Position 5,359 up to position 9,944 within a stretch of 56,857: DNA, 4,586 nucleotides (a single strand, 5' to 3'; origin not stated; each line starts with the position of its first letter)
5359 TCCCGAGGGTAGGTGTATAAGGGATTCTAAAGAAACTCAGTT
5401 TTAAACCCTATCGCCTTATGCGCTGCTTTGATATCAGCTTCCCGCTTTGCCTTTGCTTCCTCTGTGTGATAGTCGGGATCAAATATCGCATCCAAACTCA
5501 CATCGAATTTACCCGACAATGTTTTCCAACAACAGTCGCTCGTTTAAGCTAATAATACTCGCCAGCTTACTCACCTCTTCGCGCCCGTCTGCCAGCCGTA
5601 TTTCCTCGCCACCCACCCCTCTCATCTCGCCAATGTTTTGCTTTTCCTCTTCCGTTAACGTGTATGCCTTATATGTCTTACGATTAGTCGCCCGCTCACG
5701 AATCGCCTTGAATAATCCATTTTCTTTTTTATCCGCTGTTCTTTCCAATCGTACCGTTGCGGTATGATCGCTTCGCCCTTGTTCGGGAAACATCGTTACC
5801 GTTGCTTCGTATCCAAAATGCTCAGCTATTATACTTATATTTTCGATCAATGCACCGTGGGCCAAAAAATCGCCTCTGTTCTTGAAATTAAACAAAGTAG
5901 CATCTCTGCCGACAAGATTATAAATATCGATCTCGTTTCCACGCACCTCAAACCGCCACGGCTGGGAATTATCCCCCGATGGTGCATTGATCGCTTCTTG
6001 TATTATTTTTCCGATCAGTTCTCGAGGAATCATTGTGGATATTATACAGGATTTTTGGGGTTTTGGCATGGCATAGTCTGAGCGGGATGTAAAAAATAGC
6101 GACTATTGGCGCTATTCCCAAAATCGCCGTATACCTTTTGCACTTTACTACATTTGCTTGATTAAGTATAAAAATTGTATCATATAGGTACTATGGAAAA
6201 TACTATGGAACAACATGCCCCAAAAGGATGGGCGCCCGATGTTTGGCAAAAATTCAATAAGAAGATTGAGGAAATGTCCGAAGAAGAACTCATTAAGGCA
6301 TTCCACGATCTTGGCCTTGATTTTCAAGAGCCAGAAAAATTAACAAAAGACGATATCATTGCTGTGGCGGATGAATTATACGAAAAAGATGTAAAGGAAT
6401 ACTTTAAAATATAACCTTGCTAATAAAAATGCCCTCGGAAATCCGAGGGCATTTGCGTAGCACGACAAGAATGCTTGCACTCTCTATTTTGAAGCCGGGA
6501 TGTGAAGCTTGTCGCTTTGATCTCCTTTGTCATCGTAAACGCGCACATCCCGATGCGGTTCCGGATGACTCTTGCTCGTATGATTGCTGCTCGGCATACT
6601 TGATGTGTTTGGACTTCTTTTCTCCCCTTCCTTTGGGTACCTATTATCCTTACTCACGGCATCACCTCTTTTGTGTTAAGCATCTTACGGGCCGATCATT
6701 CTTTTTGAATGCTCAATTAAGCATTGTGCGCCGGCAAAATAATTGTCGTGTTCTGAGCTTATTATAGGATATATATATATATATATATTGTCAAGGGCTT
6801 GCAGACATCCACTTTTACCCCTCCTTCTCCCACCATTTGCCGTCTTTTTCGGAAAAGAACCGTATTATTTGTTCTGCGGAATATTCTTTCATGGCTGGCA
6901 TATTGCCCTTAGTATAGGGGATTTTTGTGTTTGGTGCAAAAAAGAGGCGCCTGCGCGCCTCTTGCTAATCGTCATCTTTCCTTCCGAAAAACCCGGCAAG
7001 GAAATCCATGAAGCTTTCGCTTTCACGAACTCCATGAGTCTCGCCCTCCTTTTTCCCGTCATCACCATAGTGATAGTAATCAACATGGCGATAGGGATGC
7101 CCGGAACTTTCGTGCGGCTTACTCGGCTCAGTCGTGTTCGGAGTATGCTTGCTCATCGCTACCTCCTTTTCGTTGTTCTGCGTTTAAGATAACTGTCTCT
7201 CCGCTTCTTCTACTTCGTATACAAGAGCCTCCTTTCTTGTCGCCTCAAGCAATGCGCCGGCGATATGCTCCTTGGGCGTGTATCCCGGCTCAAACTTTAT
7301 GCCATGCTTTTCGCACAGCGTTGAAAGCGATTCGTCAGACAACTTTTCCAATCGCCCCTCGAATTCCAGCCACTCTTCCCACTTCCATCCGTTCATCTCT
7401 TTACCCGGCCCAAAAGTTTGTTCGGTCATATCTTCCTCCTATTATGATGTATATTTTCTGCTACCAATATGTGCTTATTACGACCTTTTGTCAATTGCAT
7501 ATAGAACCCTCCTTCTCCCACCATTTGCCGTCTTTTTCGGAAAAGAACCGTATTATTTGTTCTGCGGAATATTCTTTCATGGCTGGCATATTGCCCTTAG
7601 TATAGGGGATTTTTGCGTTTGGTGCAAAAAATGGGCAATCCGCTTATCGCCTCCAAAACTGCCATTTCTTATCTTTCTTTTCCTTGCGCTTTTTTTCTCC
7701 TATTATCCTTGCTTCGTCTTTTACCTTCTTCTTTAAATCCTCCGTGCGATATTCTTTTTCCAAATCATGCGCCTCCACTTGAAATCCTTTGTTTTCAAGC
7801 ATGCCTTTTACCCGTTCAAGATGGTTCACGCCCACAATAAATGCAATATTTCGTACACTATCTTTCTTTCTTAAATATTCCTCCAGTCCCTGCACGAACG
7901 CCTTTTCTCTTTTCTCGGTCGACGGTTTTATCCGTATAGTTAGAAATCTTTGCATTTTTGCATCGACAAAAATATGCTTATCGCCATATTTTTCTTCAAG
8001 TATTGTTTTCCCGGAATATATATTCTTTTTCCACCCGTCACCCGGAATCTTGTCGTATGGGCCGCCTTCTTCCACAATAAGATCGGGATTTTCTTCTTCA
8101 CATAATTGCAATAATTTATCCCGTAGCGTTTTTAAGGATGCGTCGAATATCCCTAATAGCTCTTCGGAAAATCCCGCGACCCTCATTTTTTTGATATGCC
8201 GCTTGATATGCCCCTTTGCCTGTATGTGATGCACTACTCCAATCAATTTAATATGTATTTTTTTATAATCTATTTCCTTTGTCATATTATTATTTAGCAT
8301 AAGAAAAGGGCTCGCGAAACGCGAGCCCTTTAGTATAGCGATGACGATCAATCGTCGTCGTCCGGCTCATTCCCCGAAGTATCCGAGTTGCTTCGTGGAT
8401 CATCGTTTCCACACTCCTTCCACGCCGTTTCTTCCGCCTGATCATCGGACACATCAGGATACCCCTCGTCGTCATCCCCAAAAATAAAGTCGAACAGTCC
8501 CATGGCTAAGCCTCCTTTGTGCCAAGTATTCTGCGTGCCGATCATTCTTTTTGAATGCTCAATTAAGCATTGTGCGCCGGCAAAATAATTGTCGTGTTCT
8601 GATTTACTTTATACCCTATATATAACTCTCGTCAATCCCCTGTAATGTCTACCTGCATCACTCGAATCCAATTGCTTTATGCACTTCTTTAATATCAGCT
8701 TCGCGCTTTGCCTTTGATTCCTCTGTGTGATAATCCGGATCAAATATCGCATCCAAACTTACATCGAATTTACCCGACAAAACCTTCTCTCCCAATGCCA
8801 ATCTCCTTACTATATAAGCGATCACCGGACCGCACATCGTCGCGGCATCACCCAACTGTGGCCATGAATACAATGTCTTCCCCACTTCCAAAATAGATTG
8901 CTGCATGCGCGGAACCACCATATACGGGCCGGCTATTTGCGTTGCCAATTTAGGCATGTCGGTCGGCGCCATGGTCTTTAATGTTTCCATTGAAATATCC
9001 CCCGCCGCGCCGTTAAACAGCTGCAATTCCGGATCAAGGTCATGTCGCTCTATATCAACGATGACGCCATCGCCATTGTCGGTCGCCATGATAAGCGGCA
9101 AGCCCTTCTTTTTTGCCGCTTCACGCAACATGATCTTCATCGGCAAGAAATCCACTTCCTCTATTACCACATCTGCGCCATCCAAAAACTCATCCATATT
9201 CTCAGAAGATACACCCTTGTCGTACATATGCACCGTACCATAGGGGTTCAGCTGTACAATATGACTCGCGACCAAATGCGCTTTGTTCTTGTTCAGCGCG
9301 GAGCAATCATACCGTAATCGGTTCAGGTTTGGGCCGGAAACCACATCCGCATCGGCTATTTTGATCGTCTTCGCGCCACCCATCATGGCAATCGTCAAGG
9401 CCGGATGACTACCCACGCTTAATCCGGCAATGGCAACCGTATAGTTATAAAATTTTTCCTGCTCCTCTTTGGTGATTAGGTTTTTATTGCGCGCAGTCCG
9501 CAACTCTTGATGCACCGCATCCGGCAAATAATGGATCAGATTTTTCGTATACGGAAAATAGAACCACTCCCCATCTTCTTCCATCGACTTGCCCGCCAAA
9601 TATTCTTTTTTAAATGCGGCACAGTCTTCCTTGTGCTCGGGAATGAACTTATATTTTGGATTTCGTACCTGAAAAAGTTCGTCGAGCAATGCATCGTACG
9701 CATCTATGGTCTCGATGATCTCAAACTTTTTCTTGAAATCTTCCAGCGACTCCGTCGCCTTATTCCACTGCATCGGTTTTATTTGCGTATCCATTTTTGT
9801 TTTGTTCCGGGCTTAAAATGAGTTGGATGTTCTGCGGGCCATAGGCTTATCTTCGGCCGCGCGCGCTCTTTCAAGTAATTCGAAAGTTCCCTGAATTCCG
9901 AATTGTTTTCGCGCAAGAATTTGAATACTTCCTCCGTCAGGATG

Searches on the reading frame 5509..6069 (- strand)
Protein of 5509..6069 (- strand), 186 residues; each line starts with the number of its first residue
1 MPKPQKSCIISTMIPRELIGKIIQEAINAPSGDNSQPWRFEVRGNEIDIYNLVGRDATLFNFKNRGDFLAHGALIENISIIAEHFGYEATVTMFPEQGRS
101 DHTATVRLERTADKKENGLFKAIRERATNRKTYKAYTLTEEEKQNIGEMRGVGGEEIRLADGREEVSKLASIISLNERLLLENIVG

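Call 66: search_protein_families(library=pfam, proteins=[window:5509-6069:-], max_evalue=0.01)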
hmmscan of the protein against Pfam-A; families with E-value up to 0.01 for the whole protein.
window:5509-6069:- (186 aa): 2 families
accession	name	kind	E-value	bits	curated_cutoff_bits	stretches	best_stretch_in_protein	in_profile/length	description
PF00881.29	Nitroreductase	-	7.7e-07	29.9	23.5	1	13-101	14-97/167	Nitroreductase family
PF14512.11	TM1586_NiRdase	-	7.6e-06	26.1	27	1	17-53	158-195/215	Putative TM nitroreductase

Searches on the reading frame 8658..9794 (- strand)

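Call 3: search_protein_families(library=pfam, proteins=[window:8658-9794:-], max_evalue=0.01)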
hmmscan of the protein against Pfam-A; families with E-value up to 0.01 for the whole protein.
window:8658-9794:- (378 aa): 1 family
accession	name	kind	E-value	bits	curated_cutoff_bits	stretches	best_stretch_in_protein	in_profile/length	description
PF00899.27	ThiF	-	7.1e-21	74.9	28.1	1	103-238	4-142/238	ThiF family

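Call 4: search_protein_families(library=ncbifam, proteins=[window:8658-9794:-], max_evalue=0.01)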
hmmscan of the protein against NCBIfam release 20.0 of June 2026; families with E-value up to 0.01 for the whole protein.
window:8658-9794:- (378 aa): 18 families
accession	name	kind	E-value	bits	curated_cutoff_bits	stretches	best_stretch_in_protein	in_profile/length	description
NF005901.0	PRK07877.1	equivalog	1.1e-84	285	476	1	12-367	22-353/722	Rv1355c family protein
NF006077.0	PRK08223.1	equivalog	5.7e-23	81.3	266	1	101-241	12-155/296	hypothetical protein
NF006395.0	PRK08644.1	equivalog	2.2e-21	76.5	159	1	104-238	17-153/215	sulfur carrier protein ThiS adenylyltransferase ThiF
TIGR02354.1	thiF_fam2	equivalog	8.9e-20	71.4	152.2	1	108-229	12-133/200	thiamine biosynthesis protein ThiF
TIGR02356.1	adenyl_thiF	equivalog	4.2e-17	62.2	275.25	1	107-238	11-143/203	thiazole biosynthesis adenylyltransferase ThiF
NF011424.0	PRK14851.1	subfamily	1.3e-16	59.8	1170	1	100-240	26-169/679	hypothetical protein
NF006444.0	PRK08762.1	equivalog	9e-14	50.9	449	1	107-237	137-268/387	molybdopterin-synthase adenylyltransferase MoeB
NF011425.0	PRK14852.1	equivalog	2e-12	45.8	1337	1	97-241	312-459/989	hypothetical protein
NF004111.0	PRK05600.1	equivalog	6.2e-12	45.3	437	1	96-238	18-163/371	ThiF family adenylyltransferase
NF006204.0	PRK08328.1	equivalog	1.4e-10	41.2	339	1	99-239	9-151/231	hypothetical protein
NF047750.1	SAMPActivE1UbaA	equivalog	1.7e-10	40.7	450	1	107-235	22-151/270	SAMP-activating enzyme E1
NF004281.0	PRK05690.1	subfamily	6.2e-10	38.7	266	1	108-259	23-176/250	molybdopterin-synthase adenylyltransferase MoeB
NF005646.0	PRK07411.1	equivalog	3.1e-09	36.4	633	1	123-227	44-149/390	molybdopterin-synthase adenylyltransferase MoeB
NF009123.0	PRK12475.1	subfamily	2.8e-08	33.4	510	1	107-237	14-147/338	MoeB/ThiF family adenylyltransferase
NF005902.0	PRK07878.1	equivalog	1.5e-07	30.7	647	1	110-233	35-159/392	adenylyltransferase/sulfurtransferase MoeZ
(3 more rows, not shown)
